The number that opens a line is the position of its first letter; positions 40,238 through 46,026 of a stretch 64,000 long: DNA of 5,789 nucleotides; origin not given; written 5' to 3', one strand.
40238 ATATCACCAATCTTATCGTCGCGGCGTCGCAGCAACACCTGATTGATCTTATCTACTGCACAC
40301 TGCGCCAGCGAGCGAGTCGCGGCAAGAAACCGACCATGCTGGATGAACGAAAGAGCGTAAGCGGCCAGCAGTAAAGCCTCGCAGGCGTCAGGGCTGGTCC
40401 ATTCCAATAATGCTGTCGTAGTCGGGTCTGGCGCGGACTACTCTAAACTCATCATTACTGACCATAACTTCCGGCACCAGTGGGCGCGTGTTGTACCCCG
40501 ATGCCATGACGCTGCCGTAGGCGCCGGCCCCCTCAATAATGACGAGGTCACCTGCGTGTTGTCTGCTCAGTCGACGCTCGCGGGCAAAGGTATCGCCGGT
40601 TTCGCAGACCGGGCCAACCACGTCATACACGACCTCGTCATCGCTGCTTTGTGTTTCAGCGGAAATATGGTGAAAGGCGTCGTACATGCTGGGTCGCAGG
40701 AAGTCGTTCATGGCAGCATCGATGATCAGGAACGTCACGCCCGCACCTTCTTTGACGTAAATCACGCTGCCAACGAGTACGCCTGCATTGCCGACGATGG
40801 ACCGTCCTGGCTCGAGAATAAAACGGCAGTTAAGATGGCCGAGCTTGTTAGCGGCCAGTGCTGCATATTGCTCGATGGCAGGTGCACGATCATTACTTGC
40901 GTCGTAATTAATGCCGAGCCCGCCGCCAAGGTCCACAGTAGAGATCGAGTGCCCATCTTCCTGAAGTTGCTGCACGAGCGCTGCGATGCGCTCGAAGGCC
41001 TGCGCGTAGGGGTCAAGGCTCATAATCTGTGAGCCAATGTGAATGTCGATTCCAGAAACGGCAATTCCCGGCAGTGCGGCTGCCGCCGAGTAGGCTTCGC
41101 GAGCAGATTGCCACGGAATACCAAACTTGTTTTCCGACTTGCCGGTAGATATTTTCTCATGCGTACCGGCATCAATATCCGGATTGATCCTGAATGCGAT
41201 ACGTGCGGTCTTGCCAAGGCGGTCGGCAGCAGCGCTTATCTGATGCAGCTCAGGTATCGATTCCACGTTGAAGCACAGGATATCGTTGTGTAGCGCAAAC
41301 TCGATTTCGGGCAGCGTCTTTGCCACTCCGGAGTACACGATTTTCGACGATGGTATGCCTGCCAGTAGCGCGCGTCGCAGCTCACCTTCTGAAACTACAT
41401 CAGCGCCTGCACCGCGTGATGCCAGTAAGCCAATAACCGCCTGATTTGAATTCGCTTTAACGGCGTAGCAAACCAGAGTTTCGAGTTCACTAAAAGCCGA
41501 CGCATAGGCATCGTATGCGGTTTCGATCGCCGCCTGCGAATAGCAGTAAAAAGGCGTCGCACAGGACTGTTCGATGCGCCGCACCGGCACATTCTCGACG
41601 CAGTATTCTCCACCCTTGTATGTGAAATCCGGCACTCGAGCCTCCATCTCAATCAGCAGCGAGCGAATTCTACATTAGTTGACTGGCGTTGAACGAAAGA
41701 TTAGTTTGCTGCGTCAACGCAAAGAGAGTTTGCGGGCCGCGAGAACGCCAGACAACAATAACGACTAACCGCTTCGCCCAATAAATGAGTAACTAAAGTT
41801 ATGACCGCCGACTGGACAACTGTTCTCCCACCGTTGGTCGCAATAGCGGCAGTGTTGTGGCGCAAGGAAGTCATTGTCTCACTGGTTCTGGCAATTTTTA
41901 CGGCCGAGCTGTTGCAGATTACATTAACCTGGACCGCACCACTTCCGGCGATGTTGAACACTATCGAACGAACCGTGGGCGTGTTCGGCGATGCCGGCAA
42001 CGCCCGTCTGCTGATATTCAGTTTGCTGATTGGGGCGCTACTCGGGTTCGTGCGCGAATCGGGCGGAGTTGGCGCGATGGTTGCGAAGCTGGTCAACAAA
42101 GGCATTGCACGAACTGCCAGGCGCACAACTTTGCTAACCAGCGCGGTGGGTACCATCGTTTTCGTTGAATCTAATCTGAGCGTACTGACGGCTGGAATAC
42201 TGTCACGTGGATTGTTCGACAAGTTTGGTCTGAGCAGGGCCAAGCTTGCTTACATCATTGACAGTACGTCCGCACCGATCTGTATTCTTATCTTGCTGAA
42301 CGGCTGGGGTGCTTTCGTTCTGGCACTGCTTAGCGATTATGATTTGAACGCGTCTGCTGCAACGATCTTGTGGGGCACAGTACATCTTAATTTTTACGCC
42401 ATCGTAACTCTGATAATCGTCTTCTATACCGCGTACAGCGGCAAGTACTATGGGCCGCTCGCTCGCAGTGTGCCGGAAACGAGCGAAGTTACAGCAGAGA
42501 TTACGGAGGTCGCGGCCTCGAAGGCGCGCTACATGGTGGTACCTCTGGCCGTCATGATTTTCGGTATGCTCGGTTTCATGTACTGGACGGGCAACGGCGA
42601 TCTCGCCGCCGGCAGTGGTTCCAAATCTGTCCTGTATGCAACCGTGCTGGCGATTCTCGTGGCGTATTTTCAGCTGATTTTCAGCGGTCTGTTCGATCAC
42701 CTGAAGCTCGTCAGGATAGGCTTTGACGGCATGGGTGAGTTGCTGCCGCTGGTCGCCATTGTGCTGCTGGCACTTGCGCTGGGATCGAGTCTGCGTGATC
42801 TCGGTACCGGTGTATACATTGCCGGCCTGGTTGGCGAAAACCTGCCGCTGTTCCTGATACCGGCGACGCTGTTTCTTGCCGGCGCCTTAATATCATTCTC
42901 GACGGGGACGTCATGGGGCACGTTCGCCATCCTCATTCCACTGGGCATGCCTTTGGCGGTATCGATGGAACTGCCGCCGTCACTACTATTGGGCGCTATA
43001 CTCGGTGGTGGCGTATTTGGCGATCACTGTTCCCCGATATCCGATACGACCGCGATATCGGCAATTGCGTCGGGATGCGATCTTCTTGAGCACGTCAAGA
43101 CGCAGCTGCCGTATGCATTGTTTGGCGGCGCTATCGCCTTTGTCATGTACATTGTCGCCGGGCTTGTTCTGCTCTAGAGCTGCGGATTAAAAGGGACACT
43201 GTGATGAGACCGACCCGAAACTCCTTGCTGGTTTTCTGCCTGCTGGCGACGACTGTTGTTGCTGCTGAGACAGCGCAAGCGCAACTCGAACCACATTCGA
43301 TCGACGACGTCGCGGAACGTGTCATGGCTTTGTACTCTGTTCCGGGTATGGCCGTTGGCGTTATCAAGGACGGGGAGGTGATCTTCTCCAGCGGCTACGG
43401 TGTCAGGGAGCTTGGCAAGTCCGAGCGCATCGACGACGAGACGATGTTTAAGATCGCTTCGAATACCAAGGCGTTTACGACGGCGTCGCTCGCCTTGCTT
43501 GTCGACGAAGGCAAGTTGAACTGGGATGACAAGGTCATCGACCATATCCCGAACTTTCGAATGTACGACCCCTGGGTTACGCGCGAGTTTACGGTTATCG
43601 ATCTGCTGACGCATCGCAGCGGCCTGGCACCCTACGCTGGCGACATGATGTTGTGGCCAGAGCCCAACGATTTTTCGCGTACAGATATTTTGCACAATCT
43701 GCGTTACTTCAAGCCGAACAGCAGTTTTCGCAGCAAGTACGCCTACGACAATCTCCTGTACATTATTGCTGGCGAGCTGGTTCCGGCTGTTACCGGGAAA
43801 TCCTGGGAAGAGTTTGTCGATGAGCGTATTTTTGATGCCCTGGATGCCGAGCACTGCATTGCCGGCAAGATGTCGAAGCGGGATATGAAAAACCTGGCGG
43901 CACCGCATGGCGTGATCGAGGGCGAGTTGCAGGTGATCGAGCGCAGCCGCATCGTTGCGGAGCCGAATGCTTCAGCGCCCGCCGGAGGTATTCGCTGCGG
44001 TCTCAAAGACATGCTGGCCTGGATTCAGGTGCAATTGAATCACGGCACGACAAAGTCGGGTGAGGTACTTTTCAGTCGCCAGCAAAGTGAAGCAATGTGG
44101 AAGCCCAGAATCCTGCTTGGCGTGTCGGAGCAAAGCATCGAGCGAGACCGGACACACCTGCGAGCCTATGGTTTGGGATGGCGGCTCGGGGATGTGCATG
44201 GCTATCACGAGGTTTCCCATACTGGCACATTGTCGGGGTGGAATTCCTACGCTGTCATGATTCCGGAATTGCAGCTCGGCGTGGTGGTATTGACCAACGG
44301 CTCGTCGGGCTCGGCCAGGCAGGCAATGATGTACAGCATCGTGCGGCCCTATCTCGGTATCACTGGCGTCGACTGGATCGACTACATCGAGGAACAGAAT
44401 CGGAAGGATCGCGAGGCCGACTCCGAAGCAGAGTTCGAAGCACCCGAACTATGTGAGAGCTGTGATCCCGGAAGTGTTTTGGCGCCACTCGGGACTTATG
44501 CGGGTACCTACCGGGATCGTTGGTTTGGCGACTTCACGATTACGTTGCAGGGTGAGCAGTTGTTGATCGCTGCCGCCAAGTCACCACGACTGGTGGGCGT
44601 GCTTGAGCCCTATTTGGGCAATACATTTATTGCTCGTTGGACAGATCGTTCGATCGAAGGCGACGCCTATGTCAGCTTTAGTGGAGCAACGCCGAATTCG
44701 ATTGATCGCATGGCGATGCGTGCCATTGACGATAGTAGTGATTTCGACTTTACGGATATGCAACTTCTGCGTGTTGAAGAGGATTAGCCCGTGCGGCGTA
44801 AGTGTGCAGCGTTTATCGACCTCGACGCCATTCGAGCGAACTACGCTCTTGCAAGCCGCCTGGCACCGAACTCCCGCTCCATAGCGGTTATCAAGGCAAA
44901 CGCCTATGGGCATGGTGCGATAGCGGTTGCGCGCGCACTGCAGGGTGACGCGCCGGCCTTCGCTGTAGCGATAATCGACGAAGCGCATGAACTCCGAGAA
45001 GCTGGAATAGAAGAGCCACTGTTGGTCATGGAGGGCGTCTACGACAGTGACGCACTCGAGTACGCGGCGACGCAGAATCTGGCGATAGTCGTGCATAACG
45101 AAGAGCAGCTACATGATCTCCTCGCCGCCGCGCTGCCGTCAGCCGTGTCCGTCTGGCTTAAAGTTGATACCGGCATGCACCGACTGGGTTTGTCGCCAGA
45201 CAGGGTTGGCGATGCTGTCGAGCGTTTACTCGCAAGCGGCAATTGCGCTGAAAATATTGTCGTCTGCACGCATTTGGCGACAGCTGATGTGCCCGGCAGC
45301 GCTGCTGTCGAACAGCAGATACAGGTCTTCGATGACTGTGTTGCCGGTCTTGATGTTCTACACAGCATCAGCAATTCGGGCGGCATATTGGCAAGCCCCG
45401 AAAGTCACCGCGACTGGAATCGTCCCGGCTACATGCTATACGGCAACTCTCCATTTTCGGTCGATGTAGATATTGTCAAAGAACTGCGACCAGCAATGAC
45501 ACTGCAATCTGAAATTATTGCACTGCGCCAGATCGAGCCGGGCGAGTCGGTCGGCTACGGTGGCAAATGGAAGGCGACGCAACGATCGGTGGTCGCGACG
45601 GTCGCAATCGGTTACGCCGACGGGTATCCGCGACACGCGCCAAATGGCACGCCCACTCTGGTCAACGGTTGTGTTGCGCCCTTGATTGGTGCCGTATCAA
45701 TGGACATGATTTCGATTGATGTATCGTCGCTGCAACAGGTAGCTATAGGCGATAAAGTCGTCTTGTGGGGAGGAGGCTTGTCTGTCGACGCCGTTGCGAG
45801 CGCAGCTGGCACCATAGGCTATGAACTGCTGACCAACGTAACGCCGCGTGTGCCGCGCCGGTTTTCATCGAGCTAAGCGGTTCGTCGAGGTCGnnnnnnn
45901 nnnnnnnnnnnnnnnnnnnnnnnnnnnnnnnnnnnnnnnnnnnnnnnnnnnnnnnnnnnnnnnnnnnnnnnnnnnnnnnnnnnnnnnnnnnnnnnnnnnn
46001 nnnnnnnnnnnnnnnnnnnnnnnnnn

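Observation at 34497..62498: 28-kb PUL-like locus that looks built to import and fully catabolise exogenous peptidoglycan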

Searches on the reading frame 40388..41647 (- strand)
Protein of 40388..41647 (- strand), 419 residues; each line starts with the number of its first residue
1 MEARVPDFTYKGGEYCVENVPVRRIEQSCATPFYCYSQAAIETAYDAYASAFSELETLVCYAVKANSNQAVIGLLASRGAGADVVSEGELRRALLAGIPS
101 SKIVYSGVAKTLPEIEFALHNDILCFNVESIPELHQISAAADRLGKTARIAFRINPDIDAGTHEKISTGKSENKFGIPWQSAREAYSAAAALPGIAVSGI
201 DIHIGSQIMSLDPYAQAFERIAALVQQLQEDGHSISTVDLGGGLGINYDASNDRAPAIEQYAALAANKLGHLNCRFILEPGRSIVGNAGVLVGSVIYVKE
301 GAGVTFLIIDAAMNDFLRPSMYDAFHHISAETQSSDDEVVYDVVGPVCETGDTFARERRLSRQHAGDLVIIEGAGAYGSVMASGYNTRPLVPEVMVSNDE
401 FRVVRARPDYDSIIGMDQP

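Call 3: search_protein_families(library=pfam, proteins=[window:40388-41647:-])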
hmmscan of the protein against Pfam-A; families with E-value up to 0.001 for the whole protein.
window:40388-41647:- (419 aa): 3 families
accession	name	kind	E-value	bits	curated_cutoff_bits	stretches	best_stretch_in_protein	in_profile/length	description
PF02784.22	Orn_Arg_deC_N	-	5.4e-60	203.3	23.4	1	39-285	2-246/247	Pyridoxal-dependent decarboxylase, pyridoxal binding domain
PF00278.28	Orn_DAP_Arg_deC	-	2.3e-26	92.3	23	1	34-375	2-95/95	Pyridoxal-dependent decarboxylase, C-terminal sheet domain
PF01168.26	Ala_racemase_N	-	2.6e-07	31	24.1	1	40-240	5-193/220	Alanine racemase, N-terminal domain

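Call 5: search_protein_families(library=ncbifam, proteins=[window:40388-41647:-])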
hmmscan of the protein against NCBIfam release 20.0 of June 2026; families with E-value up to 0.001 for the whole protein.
window:40388-41647:- (419 aa): 8 families
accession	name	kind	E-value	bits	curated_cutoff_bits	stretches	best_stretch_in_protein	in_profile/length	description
TIGR01048.1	lysA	equivalog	2.2e-140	467.9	297.9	1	11-414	5-413/417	diaminopimelate decarboxylase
NF006515.0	PRK08961.1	equivalog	5.3e-69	233.1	802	1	30-396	502-859/861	bifunctional aspartate kinase/diaminopimelate decarboxylase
TIGR03099.1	dCO2ase_PEP1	hypoth_equivalog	5.7e-59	200.2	478.45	1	8-380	1-381/398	pyridoxal-dependent decarboxylase, exosortase A system-associated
NF052544.1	OrLyDeCDokD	equivalog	7.5e-52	176.4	700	1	8-417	19-459/461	ornithine/lysine decarboxylase DokD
TIGR01273.1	speA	equivalog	9.2e-18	64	624.1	1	58-304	92-357/624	arginine decarboxylase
NF041039.1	FslC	exception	2.5e-17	62.8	500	1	28-407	25-415/418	rhizoferrin biosystnesis N-citrylornithine decarboxylase FslC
NF003763.0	PRK05354.1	equivalog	5.1e-17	61.6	369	1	58-300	99-361/636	biosynthetic arginine decarboxylase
TIGR01047.1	nspC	equivalog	1.7e-07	30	409.05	1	133-400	102-362/380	carboxynorspermidine decarboxylase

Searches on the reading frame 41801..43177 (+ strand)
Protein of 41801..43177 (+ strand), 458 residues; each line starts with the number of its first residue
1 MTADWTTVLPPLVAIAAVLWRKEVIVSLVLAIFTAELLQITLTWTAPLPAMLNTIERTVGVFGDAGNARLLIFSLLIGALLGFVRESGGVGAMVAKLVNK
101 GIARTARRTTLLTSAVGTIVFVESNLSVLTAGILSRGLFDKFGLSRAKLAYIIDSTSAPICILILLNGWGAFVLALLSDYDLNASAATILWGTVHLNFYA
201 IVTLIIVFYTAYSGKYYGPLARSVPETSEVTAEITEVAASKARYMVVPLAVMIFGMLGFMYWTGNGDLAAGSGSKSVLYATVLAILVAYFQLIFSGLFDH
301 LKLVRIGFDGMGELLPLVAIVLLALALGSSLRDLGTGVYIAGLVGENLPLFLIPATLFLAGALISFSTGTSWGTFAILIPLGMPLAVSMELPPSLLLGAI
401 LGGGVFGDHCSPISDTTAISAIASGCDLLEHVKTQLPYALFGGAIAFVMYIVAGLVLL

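Call 3: search_protein_families(library=pfam, proteins=[window:41801-43177:+])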
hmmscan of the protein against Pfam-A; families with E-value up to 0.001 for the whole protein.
window:41801-43177:+ (458 aa): 1 family
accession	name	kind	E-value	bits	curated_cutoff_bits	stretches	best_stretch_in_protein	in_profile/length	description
PF03553.21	Na_H_antiporter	-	5e-42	144.6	23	1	185-455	31-303/303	Na+/H+ antiporter family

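Call 5: search_protein_families(library=ncbifam, proteins=[window:41801-43177:+])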
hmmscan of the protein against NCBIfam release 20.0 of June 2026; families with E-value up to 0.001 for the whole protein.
window:41801-43177:+ (458 aa): 3 families
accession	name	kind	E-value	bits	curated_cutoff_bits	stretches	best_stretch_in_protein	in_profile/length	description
NF000013.1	tet_NaH_anti_35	exception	2.8e-32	112.3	750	1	274-454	152-332/369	tetracycline efflux Na+/H+ antiporter family transporter Tet(35)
TIGR00931.1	antiport_nhaC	equivalog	2.8e-15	56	370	1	349-455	102-207/454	Na+/H+ antiporter NhaC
NF052307.1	ArgOrthExpArcD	equivalog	1e-11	44.4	650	1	318-455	86-223/469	arginine/ornithine antiporter ArcD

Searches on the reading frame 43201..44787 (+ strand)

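Call 3: search_protein_families(library=pfam, proteins=[window:43201-44787:+])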
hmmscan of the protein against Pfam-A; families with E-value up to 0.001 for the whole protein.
window:43201-44787:+ (528 aa): 2 families
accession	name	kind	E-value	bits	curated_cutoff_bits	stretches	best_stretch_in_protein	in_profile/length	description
PF00144.29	Beta-lactamase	-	6.2e-61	206.8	27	1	35-371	2-314/329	Beta-lactamase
PF11954.13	DUF3471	-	2.3e-15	57.3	29.3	1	428-517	10-94/103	Domain of unknown function (DUF3471)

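Call 5: search_protein_families(library=ncbifam, proteins=[window:43201-44787:+])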
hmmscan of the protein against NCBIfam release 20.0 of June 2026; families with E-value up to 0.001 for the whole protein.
window:43201-44787:+ (528 aa): 48 families (the best 25 are shown)
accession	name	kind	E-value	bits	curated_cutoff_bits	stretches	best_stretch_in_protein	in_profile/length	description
NF033085.1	bla_class_C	equivalog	7e-27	94.1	415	1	33-284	7-240/356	class C beta-lactamase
NF007943.0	PRK10662.1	equivalog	1.2e-24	86.7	266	1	10-377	9-366/380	D-alanyl-D-alanine-carboxypeptidase/endopeptidase AmpH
NF009622.0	PRK13128.1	equivalog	2.5e-21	75.7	443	1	33-376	8-322/518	D-aminopeptidase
NF045671.1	blaPNC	exception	3.8e-20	72.1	750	1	22-281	38-278/401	PNC family class C beta-lactamase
NF041663.1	ampC_Sliq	exception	1.3e-19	70.4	860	1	13-275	10-250/378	cephalosporin-hydrolyzing class C beta-lactamase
NF000425.2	blaADC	exception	1.5e-19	70.4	800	1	13-281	15-265/383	ADC family extended-spectrum class C beta-lactamase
NF012173.1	CMY2-MIR-ACT-EC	exception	5.9e-19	68.1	680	1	14-282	11-261/380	CMY2/MIR/ACT/EC family class C beta-lactamase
NF033159.0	blaPAC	exception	1e-18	67.4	850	1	7-279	5-257/380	PAC family class C beta-lactamase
NF002968.0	PRK03642.1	equivalog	3e-18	65.9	385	1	34-226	43-247/432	penicillin binding protein PBP4B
NF012172.1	FOX-MOX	exception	1.5e-17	63.6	700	1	12-279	9-260/382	FOX/MOX family class C beta-lactamase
NF033698.1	blaCSA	exception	3.2e-17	62.6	884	1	13-281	7-254/375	CSA family class C beta-lactamase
NF050810.1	blaCHC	exception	3.9e-17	62.2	780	1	7-222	7-208/387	CHC family extended-spectrum class C beta-lactamase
NF033700.1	blaCMA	exception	5.7e-17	61.8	887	1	13-280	7-253/375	CMA family class C beta-lactamase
NF040478.1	blaLAQ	exception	1.6e-16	60.2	850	1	13-285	9-263/380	LAQ family class C beta-lactamase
NF038089.1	blaYRC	exception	4.5e-16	58.8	870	1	21-284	20-263/381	YRC family class C beta-lactamase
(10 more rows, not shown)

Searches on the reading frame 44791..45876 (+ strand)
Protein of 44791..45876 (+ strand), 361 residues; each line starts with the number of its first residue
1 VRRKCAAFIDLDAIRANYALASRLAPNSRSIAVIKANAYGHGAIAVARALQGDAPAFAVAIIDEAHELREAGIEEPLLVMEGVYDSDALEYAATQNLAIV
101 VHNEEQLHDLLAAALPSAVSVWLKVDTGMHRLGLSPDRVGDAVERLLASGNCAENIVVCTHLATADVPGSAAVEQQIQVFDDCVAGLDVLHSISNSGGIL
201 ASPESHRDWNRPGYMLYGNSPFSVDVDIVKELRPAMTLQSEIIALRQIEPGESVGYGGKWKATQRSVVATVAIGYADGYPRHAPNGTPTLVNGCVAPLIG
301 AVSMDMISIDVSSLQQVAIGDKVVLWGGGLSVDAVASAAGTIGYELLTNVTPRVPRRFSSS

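Call 3: search_protein_families(library=pfam, proteins=[window:44791-45876:+])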
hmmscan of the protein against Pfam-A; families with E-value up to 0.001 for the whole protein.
window:44791-45876:+ (361 aa): 2 families
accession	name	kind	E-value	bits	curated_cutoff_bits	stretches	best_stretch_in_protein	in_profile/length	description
PF01168.26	Ala_racemase_N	-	2.7e-63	214.1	24.1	1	9-221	1-220/220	Alanine racemase, N-terminal domain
PF00842.27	Ala_racemase_C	-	2.8e-43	147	25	1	235-357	1-126/127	Alanine racemase, C-terminal domain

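Call 5: search_protein_families(library=ncbifam, proteins=[window:44791-45876:+])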
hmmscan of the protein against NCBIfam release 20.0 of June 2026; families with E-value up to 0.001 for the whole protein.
window:44791-45876:+ (361 aa): 9 families
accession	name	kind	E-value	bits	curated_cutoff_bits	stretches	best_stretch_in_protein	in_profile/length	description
TIGR00492.1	alr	equivalog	1.3e-104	350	168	1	5-357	3-366/369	alanine racemase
NF002970.2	PRK03646.1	exception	6.9e-101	337.8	600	1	1-356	1-353/356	catabolic alanine racemase DadX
NF008897.0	PRK11930.1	equivalog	5.1e-73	246.4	804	1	9-358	464-819/822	bifunctional UDP-N-acetylmuramoyl-tripeptide:D-alanyl-D-alanine ligase/alanine racemase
NF033131.1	vanT-G-Cterm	exception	5.2e-66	223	460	1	9-356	7-366/368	serine racemase VanT catalytic subunit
NF000792.0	PRK00053.2-3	equivalog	3.6e-52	177.7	384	1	5-358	4-358/360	alanine racemase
NF033132.1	vanT-CELN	equivalog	2.4e-47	161.8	900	1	17-355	352-694/697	membrane-bound serine racemase VanT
NF000791.0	PRK00053.2-2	equivalog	1.4e-36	126.4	218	1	20-357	18-338/340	alanine racemase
NF033133.1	vanT-L-cat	exception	8.8e-34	117.3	750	1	26-326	29-336/366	serine racemase VanT-L catalytic subunit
NF009879.0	PRK13340.1-4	subfamily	1.5e-31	109.7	434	1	9-328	46-370/406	alanine racemase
